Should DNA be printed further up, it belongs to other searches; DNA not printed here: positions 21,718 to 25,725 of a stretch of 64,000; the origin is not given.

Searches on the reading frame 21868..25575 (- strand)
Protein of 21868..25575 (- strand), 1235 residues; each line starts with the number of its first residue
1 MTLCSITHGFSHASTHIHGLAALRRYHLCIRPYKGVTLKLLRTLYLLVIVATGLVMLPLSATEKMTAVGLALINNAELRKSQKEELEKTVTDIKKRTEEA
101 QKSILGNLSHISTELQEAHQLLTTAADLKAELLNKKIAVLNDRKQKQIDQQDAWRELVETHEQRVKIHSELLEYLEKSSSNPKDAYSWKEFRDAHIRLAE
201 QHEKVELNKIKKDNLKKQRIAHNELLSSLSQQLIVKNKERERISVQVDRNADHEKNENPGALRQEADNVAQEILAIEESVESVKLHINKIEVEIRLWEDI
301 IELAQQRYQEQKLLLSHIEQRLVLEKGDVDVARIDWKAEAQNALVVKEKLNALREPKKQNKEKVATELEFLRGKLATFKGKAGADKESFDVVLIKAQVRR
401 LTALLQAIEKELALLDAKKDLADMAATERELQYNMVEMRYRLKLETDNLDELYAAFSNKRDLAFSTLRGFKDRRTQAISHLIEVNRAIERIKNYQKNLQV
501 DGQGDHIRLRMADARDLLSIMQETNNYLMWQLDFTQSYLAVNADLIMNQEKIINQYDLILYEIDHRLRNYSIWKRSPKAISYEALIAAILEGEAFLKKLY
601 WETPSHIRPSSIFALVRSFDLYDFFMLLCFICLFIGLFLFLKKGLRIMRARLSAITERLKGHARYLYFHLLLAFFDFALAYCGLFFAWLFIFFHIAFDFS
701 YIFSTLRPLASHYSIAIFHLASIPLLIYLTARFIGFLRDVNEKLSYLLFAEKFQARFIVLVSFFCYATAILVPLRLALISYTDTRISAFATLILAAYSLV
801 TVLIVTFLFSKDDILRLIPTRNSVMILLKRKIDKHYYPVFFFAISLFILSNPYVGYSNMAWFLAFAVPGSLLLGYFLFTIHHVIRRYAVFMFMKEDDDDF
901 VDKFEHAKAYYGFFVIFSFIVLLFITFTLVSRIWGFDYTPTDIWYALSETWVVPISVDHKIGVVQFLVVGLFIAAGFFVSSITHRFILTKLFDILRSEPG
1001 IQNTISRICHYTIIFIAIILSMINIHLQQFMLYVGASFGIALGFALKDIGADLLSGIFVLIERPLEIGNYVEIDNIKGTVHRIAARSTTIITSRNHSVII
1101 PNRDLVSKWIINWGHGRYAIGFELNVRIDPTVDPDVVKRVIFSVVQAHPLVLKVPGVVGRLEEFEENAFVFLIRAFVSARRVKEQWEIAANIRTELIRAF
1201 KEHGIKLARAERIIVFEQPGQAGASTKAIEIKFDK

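Call 7: search_protein_families(library=pfam, proteins=[window:21868-25575:-], max_evalue=0.001)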
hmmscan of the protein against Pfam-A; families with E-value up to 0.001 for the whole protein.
window:21868-25575:- (1235 aa): 2 families
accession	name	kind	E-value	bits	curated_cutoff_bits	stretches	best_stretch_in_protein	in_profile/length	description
PF00924.24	MS_channel_2nd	-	1.2e-17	64.1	20.2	1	1051-1114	4-67/68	Mechanosensitive ion channel, beta-domain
PF21082.3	MS_channel_3rd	-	3.9e-06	27.6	21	1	1125-1206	4-87/88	Mechanosensitive ion channel MscS, C-terminal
